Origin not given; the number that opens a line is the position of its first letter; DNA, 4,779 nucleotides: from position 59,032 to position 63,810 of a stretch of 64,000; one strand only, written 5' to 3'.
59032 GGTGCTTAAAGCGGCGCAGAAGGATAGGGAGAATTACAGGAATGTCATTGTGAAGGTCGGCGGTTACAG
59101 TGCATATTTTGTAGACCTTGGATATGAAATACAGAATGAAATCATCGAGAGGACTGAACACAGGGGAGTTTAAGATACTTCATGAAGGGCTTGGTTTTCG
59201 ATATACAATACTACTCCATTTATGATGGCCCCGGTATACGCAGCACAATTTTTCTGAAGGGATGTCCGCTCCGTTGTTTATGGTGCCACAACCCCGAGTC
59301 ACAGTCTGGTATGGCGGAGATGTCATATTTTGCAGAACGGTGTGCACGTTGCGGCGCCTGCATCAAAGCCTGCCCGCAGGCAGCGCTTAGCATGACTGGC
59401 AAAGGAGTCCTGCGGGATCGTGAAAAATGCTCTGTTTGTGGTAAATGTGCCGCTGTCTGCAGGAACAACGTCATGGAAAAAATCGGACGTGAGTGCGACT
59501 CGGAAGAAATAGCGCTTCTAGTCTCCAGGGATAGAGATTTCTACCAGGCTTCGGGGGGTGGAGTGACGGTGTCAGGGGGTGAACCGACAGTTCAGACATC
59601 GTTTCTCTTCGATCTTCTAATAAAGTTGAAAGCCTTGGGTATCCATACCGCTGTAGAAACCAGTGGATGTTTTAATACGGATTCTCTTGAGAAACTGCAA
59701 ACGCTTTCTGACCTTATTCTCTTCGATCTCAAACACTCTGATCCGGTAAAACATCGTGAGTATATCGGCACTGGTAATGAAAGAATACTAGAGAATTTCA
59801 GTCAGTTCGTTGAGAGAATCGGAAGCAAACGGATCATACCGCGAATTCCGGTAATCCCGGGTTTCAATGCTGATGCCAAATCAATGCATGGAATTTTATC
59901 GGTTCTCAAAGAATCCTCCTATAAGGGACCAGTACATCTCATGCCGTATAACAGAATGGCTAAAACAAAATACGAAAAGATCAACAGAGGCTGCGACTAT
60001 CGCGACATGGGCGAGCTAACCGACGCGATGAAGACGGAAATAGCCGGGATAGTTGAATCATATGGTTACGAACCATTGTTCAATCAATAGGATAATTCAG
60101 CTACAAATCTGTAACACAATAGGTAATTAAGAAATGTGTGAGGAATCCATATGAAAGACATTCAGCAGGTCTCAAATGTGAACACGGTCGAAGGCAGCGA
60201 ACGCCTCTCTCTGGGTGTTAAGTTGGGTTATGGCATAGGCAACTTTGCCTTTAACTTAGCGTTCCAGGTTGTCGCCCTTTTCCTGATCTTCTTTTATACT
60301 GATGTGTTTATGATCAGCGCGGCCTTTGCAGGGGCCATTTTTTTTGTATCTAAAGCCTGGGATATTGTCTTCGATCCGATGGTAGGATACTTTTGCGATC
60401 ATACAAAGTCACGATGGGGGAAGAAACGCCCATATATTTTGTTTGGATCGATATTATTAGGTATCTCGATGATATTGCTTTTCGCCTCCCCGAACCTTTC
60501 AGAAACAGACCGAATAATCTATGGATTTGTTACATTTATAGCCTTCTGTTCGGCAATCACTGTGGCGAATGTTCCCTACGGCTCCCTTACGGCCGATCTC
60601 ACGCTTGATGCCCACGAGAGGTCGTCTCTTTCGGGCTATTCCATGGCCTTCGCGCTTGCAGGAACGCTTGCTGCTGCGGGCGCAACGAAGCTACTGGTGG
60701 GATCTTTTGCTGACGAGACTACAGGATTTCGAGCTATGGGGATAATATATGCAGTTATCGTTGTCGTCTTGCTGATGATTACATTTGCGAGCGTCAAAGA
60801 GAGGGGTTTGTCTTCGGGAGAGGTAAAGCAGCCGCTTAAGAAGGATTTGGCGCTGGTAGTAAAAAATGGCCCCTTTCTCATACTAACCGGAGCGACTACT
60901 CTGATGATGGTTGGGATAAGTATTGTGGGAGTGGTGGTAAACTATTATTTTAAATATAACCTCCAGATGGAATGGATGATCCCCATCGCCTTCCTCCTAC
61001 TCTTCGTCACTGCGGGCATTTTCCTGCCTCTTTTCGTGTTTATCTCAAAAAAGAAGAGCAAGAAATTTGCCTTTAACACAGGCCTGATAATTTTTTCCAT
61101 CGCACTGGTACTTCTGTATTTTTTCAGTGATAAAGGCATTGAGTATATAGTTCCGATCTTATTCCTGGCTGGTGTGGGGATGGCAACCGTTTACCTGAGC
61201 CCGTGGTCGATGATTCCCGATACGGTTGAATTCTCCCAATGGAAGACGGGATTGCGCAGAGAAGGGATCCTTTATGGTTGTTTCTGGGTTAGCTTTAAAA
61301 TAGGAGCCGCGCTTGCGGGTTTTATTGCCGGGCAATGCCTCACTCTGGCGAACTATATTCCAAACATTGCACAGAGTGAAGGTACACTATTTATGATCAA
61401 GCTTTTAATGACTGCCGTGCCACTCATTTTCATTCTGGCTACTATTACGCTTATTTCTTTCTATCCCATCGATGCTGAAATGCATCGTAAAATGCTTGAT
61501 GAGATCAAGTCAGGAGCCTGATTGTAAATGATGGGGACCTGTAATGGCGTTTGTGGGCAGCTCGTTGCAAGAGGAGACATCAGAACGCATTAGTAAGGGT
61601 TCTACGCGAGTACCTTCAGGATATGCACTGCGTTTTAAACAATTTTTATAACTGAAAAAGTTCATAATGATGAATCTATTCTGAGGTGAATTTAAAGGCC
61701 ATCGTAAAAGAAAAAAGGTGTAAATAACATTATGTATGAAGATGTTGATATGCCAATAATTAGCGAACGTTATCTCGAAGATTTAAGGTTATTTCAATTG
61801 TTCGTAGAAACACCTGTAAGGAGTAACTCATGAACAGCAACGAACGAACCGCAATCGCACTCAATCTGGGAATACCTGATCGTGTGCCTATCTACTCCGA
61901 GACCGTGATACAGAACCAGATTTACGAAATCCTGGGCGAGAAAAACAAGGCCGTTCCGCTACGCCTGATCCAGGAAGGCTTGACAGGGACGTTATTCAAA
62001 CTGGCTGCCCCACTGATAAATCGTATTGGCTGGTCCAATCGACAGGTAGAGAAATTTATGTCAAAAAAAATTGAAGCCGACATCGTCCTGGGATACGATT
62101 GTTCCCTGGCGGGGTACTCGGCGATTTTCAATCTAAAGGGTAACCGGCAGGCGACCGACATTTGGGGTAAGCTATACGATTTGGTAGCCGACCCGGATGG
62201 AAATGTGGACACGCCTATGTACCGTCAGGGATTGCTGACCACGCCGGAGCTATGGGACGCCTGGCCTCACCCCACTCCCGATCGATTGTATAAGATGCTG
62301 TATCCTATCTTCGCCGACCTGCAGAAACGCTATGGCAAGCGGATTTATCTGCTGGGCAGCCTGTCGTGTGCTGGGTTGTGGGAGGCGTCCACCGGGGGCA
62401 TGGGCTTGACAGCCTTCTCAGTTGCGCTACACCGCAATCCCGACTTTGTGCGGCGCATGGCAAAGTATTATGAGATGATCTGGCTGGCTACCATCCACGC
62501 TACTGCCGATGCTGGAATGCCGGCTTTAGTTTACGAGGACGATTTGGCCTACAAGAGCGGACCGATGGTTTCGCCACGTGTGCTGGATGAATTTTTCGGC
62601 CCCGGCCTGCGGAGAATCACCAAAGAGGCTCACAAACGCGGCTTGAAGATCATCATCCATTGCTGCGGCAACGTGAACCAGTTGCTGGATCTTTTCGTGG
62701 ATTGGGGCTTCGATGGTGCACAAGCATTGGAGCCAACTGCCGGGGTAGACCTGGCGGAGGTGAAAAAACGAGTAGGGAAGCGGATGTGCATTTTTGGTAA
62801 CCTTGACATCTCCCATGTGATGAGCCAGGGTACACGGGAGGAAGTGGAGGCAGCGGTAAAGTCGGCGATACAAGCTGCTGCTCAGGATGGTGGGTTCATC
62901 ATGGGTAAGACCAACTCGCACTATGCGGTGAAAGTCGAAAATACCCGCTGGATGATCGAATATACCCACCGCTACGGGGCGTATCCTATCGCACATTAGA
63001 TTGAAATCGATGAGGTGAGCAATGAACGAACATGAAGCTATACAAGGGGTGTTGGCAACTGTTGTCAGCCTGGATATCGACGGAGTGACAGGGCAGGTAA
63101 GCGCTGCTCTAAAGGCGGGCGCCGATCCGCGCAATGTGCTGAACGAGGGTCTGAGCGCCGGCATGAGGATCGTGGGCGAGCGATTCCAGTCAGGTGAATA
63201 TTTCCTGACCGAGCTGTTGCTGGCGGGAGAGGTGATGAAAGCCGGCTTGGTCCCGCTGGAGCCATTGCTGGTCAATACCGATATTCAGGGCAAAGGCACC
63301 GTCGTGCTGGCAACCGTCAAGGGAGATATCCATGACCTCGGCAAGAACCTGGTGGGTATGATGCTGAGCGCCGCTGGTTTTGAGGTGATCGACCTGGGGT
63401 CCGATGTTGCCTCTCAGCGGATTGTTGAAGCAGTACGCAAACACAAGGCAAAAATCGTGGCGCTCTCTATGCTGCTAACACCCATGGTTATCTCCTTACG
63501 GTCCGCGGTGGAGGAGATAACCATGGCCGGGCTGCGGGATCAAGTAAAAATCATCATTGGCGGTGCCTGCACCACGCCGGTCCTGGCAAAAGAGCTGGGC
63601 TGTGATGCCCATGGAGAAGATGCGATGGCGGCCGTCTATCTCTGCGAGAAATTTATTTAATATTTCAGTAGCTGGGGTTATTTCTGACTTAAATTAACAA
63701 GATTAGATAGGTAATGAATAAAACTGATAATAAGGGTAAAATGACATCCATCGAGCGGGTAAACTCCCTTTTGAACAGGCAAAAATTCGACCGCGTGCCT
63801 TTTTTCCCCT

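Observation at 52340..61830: Lower-GC accessory island: TetR, two tandem divergent glycyl-radical enzymes, one activase and a GPH symporter (candidate novel GRE pathway)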

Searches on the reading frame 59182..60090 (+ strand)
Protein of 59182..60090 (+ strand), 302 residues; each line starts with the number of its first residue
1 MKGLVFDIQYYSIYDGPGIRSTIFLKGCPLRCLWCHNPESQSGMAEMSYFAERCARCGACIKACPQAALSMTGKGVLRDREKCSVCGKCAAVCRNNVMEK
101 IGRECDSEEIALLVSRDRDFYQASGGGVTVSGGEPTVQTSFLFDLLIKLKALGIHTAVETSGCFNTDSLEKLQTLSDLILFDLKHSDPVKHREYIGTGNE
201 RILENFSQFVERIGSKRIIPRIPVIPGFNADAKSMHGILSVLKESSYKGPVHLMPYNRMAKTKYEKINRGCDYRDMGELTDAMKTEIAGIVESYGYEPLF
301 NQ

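Call 4: search_protein_families(library=pfam, proteins=[window:59182-60090:+])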
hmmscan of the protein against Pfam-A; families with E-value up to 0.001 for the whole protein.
window:59182-60090:+ (302 aa): 10 families
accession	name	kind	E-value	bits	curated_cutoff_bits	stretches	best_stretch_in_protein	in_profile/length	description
PF04055.27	Radical_SAM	-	8.1e-13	49.3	29.5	1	23-231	2-157/166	Radical SAM superfamily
PF13353.11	Fer4_12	-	9.4e-11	42.6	22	1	15-56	2-43/137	4Fe-4S single cluster domain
PF00037.32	Fer4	-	4.5e-10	39.4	21.1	2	51-69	5-23/24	4Fe-4S binding domain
PF13237.11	Fer4_10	-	5.4e-07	29.9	25.5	1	51-93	6-52/53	4Fe-4S dicluster domain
PF12838.12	Fer4_7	-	1.1e-06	29.4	27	1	53-95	1-50/52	4Fe-4S dicluster domain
PF12837.12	Fer4_6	-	1.2e-06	28.6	25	1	49-67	4-22/24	4Fe-4S binding domain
PF12797.12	Fer4_2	-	3.8e-06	27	24.5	1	49-65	5-21/22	4Fe-4S binding domain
PF13187.11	Fer4_9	-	4.7e-05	23.8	27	1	53-97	1-51/52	4Fe-4S dicluster domain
PF13484.11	Fer4_16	-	0.00011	23.3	30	1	53-78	1-25/66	4Fe-4S double cluster binding domain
PF12800.12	Fer4_4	-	0.0002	21.9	24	1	52-66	2-16/17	4Fe-4S binding domain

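Call 7: search_protein_families(library=ncbifam, proteins=[window:59182-60090:+])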
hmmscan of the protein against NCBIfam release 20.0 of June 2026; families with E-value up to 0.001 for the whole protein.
window:59182-60090:+ (302 aa): 43 families (the best 25 are shown)
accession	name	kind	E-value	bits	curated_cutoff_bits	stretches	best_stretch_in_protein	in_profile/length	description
TIGR02494.1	PFLE_PFLC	subfamily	3.7e-95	318.5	174.35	1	5-294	1-292/293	glycyl-radical enzyme activating protein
NF043069.1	T4HPD_activ_SAM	equivalog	2.7e-94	315.9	425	1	3-291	2-288/299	trans-4-hydroxy-L-proline dehydratase activase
NF048010.1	SfplDhtActHpsHDes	equivalog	3.6e-83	278.8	430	1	2-286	5-293/298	(2S)-3-sulfopropanediol dehydratase activating enzyme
TIGR04395.1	cutC_activ_rSAM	equivalog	4.6e-77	259.3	360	1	2-296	4-302/309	choline TMA-lyase-activating enzyme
NF033719.1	ind_deCO2_activ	equivalog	1e-70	238.5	425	1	3-295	1-297/302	indoleacetate decarboxylase activase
NF033717.2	HPDL_rSAM_activ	equivalog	2.2e-70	237.4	420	1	2-284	3-289/311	4-hydroxyphenylacetate decarboxylase activase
NF048008.1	SfplDhtActHpfHKleb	equivalog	1.4e-65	221.6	500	1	5-276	2-278/308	(2S)-3-sulfopropanediol dehydratase activating enzyme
TIGR04003.1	rSAM_BssD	equivalog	6.4e-64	216.1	496.45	1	4-277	2-280/314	[benzylsuccinate synthase]-activating enzyme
NF007483.0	PRK10076.1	equivalog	1.3e-60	205.1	326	2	82-296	75-286/292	[formate-C-acetyltransferase]-activating enzyme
TIGR04041.1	activase_YjjW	hypoth_equivalog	5.6e-49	167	250.2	1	4-286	3-268/276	YjjW family glycine radical enzyme activase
TIGR02493.1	PFLA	equivalog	1.8e-48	165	231.75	2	93-293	32-234/235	pyruvate formate-lyase-activating protein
NF008356.0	PRK11145.1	equivalog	4e-37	127.8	375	2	94-296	40-242/246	pyruvate formate lyase 1-activating protein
TIGR02495.1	NrdG2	equivalog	1.9e-17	63.3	131.15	2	91-246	31-184/193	anaerobic ribonucleoside-triphosphate reductase activating protein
TIGR02491.1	NrdG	equivalog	2e-10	40.8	126.1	1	7-48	4-45/154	anaerobic ribonucleoside-triphosphate reductase activating protein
TIGR00402.1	napF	equivalog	2.5e-09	37.2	102.2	1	45-99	28-85/149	ferredoxin-type protein NapF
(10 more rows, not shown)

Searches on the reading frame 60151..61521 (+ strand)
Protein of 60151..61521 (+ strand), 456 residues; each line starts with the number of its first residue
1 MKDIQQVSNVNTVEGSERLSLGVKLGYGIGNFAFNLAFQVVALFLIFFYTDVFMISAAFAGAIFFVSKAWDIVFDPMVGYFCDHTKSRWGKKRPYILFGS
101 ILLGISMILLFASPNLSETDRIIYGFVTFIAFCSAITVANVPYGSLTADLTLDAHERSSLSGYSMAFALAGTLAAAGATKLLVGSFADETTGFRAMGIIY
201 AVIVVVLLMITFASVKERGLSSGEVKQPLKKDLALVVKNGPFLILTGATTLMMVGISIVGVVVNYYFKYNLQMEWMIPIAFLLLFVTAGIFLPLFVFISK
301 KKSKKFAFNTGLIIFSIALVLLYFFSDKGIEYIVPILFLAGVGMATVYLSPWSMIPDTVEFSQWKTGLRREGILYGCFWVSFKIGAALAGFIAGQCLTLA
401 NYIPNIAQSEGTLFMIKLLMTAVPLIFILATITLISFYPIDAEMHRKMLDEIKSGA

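Call 4: search_protein_families(library=pfam, proteins=[window:60151-61521:+])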
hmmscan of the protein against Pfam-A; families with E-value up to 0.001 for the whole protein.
window:60151-61521:+ (456 aa): 2 families
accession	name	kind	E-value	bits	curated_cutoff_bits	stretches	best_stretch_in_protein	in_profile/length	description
PF13347.12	MFS_2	-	1.8e-83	280.9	27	1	26-441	1-426/427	MFS/sugar transport protein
PF07690.21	MFS_1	-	5e-18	65.6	33.4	2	29-389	3-346/347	Major Facilitator Superfamily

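Call 7: search_protein_families(library=ncbifam, proteins=[window:60151-61521:+])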
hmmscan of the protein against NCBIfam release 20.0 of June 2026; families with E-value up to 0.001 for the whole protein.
window:60151-61521:+ (456 aa): 6 families
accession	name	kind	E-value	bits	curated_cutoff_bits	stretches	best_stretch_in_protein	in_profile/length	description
TIGR00792.1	gph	subfamily_domain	1.5e-102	343.5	231.35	1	24-453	1-435/437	glycoside-pentoside-hexuronide (GPH):cation symporter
NF007353.0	PRK09848.1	equivalog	1e-71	242.1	528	1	19-453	5-442/457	glucuronide transporter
NF007237.0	PRK09669.1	subfamily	7.3e-71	239.2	610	1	18-448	5-438/461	putative symporter YagG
NF007749.0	PRK10429.1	equivalog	3.5e-69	233.8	456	1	18-451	2-446/473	melibiose:sodium transporter MelB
NF008526.0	PRK11462.1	equivalog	1.6e-54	185.4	836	1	16-455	3-445/460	glycoside-pentoside-hexuronide family transporter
TIGR01301.1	GPH_sucrose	subfamily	1.4e-07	30.8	511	1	42-117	23-98/476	sucrose/proton symporter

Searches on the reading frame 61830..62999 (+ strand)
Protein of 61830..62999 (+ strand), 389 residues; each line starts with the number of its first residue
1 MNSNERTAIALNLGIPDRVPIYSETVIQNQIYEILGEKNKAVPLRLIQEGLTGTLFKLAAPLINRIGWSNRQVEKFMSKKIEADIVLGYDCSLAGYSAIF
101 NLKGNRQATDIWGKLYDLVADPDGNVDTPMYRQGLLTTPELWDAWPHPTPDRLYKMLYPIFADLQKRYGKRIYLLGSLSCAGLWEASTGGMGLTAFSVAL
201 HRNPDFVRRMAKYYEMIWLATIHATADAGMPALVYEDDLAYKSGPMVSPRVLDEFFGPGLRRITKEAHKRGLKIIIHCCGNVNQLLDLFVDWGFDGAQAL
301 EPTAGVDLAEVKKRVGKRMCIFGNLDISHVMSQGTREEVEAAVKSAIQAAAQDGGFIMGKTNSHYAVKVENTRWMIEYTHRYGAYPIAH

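Call 4: search_protein_families(library=pfam, proteins=[window:61830-62999:+])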
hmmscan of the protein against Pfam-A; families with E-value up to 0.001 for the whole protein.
window:61830-62999:+ (389 aa): 1 family
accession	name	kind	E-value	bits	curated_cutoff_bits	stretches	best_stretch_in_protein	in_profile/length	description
PF01208.23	URO-D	-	9.9e-23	81.1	23.9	1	129-382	93-346/346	Uroporphyrinogen decarboxylase (URO-D)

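Call 7: search_protein_families(library=ncbifam, proteins=[window:61830-62999:+])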
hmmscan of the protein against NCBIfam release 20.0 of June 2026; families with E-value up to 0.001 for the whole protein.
window:61830-62999:+ (389 aa): 5 families
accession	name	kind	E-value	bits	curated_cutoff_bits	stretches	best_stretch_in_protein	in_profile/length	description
NF004889.0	PRK06252.1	subfamily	1.3e-18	67.2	244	1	191-349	156-306/340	methylcobalamin:coenzyme M methyltransferase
NF040654.1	MtaA_Meth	equivalog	9.3e-15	54.4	400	1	192-349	155-305/337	methylcobamide:CoM methyltransferase MtaA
TIGR01463.1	mtaA_cmuA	subfamily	1.9e-14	53.7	235.4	1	164-379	130-335/340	MtaA/CmuA family methyltransferase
NF041608.1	methylcob_mtaseMtbA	equivalog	1.1e-08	34.6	600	1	163-352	130-310/339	methylcobamide:CoM methyltransferase MtbA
TIGR01464.1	hemE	equivalog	7.2e-05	21.9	302.95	1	248-358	208-314/338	uroporphyrinogen decarboxylase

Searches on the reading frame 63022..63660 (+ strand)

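Call 4: search_protein_families(library=pfam, proteins=[window:63022-63660:+])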
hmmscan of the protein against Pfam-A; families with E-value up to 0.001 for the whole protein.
window:63022-63660:+ (212 aa): 2 families
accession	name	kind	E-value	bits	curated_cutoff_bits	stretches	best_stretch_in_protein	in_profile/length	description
PF02310.24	B12-binding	-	1.8e-25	89.5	32.1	1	93-205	2-120/121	B12 binding domain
PF02607.22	B12-binding_2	-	4.6e-18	65.6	23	1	8-76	3-70/74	B12 binding domain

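Call 7: search_protein_families(library=ncbifam, proteins=[window:63022-63660:+])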
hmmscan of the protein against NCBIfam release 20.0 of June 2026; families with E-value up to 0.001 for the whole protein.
window:63022-63660:+ (212 aa): 14 families
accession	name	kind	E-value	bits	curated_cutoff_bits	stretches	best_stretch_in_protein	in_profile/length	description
NF047996.1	corrin_MtgC_2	exception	1.4e-51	175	370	1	16-210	14-208/212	glycine betaine-specific corrinoid protein MtgC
TIGR02370.1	pyl_corrinoid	subfamily_domain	1.8e-49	167.8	215.3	1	13-203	5-196/197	methyltransferase cognate corrinoid protein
NF041607.1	dimeth_corrin_MtbC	equivalog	1.5e-43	148.7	350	1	13-206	4-197/203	dimethylamine corrinoid protein MtbC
NF047995.1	corrinoid_MtgC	exception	2.3e-43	148.2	310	1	12-212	10-213/215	glycine betaine-specific corrinoid protein MtgC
TIGR02082.1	metH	equivalog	3.1e-40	137.7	1010.85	1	18-209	658-855/1182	methionine synthase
NF040669.1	MtaC2_Meth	equivalog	3.4e-38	131.5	450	1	3-209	39-243/267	methanol--corrinoid protein MtaC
NF007024.0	PRK09490.1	equivalog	2.5e-33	115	1497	1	28-185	683-843/1234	methionine synthase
NF040655.1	MtaC_Meth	equivalog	4.1e-31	107.9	420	1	3-209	32-235/253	methanol--corrinoid protein MtaC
NF002612.0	PRK02261.1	equivalog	4.1e-11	42.6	110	1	91-182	3-93/148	methylaspartate mutase subunit S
NF052513.1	TransRegCarH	equivalog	6.8e-11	42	400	1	34-195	110-262/274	HTH-type transcriptional repressor CarH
NF052385.1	Lys_5_6_beta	equivalog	5.3e-09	36.1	280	1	118-197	137-219/241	lysine 5,6-aminomutase subunit beta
TIGR01501.1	MthylAspMutase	equivalog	5.9e-09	35.8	135.8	1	92-182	2-91/134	methylaspartate mutase subunit S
NF040743.1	ornith_mutase_E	equivalog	1.7e-05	23.1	800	1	93-197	597-708/730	D-ornithine 4,5-aminomutase subunit OraE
TIGR00640.1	acid_CoA_mut_C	subfamily_domain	3.8e-05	23.7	57.45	1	93-182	4-92/132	methylmalonyl-CoA mutase C-terminal domain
